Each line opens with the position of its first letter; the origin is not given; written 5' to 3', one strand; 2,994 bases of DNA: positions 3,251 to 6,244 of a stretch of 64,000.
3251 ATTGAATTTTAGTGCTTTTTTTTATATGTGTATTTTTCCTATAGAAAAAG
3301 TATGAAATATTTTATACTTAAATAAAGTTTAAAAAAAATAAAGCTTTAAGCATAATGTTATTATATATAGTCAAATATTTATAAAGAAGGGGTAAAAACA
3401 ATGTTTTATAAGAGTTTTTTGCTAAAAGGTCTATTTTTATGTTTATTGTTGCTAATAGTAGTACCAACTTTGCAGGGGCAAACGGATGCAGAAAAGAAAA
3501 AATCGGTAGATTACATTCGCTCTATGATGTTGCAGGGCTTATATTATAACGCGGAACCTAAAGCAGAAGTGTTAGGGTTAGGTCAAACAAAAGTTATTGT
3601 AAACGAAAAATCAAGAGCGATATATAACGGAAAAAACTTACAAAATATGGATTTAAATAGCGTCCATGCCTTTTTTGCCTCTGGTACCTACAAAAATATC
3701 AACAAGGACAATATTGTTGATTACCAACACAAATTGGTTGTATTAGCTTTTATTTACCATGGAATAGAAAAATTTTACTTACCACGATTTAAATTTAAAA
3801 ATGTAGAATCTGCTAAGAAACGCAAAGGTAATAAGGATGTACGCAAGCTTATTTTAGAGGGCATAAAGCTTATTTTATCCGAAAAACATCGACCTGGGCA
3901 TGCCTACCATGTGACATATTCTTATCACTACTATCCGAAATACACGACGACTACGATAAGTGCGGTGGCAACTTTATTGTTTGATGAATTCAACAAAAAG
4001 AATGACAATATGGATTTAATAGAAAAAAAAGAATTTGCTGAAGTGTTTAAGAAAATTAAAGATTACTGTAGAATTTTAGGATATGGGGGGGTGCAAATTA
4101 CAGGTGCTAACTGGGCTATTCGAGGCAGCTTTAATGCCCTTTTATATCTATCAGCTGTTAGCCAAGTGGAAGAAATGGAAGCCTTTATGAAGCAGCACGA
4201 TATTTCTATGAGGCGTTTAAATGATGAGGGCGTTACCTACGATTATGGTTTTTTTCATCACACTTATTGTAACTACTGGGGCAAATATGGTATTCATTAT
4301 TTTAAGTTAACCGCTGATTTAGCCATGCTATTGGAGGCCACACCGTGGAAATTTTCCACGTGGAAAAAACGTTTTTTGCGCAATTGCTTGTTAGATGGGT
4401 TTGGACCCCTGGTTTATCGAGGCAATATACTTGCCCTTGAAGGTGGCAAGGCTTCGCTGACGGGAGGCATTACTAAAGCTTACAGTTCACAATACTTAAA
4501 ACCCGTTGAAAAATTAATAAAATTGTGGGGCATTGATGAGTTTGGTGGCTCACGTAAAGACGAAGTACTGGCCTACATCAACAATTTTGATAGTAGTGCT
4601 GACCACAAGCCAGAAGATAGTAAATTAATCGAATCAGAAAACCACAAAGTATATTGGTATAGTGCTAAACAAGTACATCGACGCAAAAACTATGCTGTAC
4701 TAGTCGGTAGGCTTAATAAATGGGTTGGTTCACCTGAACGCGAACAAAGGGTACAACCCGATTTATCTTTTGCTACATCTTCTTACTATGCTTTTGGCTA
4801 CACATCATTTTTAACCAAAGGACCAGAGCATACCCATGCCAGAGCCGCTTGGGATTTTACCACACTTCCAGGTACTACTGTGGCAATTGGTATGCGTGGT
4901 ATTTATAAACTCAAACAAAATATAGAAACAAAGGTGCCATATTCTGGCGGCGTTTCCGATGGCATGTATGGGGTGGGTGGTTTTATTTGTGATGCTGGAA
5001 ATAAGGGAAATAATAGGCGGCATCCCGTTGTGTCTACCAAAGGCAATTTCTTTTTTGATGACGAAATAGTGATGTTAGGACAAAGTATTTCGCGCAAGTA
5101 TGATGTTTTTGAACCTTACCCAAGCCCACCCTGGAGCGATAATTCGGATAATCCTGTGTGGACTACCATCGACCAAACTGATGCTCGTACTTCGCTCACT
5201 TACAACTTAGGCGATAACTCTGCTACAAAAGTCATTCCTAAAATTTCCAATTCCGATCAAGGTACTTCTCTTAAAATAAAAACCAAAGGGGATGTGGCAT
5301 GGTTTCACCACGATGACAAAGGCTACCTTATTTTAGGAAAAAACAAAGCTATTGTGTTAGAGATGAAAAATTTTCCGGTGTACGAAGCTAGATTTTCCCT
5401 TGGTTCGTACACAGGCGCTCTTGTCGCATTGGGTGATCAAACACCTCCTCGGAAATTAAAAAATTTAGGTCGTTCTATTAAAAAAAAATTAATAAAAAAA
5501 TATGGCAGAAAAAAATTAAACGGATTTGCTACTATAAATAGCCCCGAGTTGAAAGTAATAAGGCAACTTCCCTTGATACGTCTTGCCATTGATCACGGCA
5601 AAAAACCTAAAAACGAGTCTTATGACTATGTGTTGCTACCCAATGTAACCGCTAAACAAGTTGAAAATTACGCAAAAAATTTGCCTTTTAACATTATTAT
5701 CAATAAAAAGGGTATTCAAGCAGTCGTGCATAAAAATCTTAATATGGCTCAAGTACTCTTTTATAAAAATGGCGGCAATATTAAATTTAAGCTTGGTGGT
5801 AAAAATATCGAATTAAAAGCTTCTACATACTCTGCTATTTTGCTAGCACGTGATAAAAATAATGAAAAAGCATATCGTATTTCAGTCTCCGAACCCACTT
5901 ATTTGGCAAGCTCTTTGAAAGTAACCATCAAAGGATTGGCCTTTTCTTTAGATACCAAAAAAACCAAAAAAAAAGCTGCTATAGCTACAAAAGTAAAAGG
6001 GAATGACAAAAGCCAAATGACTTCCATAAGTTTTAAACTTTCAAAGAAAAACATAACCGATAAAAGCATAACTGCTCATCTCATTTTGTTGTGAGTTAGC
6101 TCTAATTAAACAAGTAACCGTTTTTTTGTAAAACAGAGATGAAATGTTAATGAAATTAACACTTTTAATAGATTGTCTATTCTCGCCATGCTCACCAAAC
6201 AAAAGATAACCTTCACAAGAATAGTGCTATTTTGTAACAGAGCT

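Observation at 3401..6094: Three PL8-like lyase paralogues in 64 kb, each compositionally foreign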

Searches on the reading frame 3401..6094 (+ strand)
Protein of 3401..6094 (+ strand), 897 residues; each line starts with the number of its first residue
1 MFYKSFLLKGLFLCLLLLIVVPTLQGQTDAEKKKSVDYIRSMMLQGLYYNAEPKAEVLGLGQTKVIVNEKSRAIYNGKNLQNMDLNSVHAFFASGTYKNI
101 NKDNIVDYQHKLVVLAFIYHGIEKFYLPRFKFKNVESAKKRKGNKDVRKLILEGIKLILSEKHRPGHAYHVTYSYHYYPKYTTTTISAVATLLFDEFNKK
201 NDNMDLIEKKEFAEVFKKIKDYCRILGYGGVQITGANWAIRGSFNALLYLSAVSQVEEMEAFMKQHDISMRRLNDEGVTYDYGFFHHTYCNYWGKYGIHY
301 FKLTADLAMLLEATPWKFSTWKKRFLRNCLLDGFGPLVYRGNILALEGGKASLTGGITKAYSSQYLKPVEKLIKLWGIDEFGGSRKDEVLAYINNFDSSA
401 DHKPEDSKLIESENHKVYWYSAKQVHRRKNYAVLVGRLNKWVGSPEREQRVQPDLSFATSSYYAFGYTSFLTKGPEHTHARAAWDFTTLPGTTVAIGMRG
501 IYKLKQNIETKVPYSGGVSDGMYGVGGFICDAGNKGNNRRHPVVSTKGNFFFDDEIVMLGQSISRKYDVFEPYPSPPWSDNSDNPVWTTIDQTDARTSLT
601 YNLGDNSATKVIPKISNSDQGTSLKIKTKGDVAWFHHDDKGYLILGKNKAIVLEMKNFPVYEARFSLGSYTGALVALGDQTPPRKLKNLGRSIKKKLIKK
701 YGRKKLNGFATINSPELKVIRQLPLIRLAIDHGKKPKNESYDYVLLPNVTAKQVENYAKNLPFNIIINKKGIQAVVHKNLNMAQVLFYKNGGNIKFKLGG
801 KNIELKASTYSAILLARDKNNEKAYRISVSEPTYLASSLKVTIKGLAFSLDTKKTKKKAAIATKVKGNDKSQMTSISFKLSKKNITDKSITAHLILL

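Call 6: search_protein_families(library=pfam, proteins=[window:3401-6094:+], max_evalue=0.1)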
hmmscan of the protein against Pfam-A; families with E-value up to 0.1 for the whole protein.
window:3401-6094:+ (897 aa): 3 families
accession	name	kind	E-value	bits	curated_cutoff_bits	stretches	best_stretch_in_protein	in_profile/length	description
PF02278.25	Lyase_8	-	3.2e-26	92.8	27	2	415-655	1-207/254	Polysaccharide lyase family 8, super-sandwich domain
PF02884.22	Lyase_8_C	-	4.1e-09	37.2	22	1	765-839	2-68/69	Polysaccharide lyase family 8, C-terminal beta-sandwich domain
PF08124.17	Lyase_8_N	-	2.2e-06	27.4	24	1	275-345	207-277/323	Polysaccharide lyase family 8, N terminal alpha-helical domain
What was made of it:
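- On CAZy PL8 polysaccharide lyases: P1 hits Lyase_8_N at 27.4 bits against a cut-off of 24 (call 6).
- Checked: All three hit Pfam Lyase_8 (E 3e-26, 4e-33, 9e-48) and Lyase_8_C above the curated cut-offs (call 6).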

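Call 10: search_solved_structures(query=window:3401-6094:+, max_evalue=0.01, show_alignments=1)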
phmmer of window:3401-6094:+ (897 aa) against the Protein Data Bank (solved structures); distinct sequences matched with E-value up to 0.01: 11.
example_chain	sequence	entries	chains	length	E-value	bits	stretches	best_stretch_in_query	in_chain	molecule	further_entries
6f2p_A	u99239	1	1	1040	2.2e-17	65.7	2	725-833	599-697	Paenibacillus xanthan lyase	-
1cb8_A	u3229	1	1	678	3.4e-17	65.1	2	275-565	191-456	PROTEIN (CHONDROITINASE AC)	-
1hm2_A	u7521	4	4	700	3.7e-17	64.9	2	275-565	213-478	CHONDROITINASE AC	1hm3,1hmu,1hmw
1x1h_A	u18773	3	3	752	5.9e-17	64.3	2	728-791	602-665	xanthan lyase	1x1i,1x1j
1j0m_A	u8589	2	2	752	6.4e-17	64.2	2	728-791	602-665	XANTHAN LYASE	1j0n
2e24_A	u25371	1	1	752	1.3e-16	63.2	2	727-791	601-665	Xanthan lyase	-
2e22_A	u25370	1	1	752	1.6e-16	62.8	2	728-791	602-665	Xanthan lyase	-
7r2x_A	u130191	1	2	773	0.00084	20.8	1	413-526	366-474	Mannuronic acid specific lyase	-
1rw9_A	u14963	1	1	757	0.0053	18.1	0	713-844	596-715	chondroitin AC lyase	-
1rwa_A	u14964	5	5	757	0.0053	18.1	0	713-844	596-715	chondroitin AC lyase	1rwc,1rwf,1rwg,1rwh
2wco_A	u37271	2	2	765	0.0081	17.5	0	276-355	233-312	PUTATIVE SECRETED LYASE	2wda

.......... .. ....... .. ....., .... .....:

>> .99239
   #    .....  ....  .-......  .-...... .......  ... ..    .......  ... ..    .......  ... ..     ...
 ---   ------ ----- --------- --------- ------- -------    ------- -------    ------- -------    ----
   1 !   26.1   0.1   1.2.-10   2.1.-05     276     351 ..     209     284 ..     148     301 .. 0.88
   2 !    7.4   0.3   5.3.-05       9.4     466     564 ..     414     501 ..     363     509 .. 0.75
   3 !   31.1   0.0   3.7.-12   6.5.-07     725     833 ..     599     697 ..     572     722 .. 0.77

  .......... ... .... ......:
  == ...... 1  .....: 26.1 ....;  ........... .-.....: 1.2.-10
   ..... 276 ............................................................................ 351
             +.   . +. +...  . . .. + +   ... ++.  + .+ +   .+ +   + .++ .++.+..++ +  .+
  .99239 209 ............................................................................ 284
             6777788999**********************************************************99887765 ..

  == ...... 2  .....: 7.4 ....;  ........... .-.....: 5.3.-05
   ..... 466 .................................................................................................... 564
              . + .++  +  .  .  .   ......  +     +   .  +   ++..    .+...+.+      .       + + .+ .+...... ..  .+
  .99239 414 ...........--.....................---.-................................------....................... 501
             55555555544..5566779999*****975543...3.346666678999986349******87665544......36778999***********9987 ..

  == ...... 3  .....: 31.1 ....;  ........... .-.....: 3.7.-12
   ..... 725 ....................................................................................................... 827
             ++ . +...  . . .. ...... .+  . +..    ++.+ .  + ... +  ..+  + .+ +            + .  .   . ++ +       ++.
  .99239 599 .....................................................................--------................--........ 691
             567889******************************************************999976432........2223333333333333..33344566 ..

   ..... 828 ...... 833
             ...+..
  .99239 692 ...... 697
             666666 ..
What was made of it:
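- K350 of P1 aligns without gaps to the Arg 54 residues after the catalytic Tyr in xanthan lyase 6f2p (call 10).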

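Call 21: find_homologous_proteins(query=window:3401-6094:+)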
Query window:3401-6094:+ (897 aa): 2 proteins with E <= 0.001 among 8000 candidates.
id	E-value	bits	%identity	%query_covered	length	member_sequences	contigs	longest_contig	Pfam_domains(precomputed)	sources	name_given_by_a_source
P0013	0.0e+0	2052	100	100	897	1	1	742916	PF02884.23,PF02278.27,PF08124.18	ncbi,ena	-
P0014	1.3e-10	58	30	14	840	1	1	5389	PF02884.23,PF02278.27,PF08124.18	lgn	-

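Call 37: search_protein_representatives(protein=window:3401-6094:+)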
Query: 897 residues. Proteins with E-value up to 0.001 (for the whole library): 2103; up to 1e-10: 632; up to 1e-30: 13. The best 150 are listed.
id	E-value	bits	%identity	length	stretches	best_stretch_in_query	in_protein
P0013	0.0e+00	2052.2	100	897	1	1-897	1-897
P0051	3.2e-59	217.4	32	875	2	94-647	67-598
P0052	4.5e-56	207.0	33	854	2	130-654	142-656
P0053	1.6e-54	201.9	32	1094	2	146-650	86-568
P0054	4.8e-52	193.7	30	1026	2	163-644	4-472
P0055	6.4e-51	189.9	30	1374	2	147-645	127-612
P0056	1.9e-49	185.1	32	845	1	144-804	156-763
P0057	6.7e-46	173.3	30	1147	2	92-647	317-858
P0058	1.1e-42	162.7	28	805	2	134-649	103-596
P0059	2.1e-41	158.5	31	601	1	163-611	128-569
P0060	3.5e-41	157.7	30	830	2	147-565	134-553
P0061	1.3e-33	132.7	32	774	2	250-646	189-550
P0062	1.1e-31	126.4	29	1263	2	275-647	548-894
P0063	3.0e-29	118.3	29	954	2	276-647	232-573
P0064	3.4e-29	118.0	29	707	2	223-568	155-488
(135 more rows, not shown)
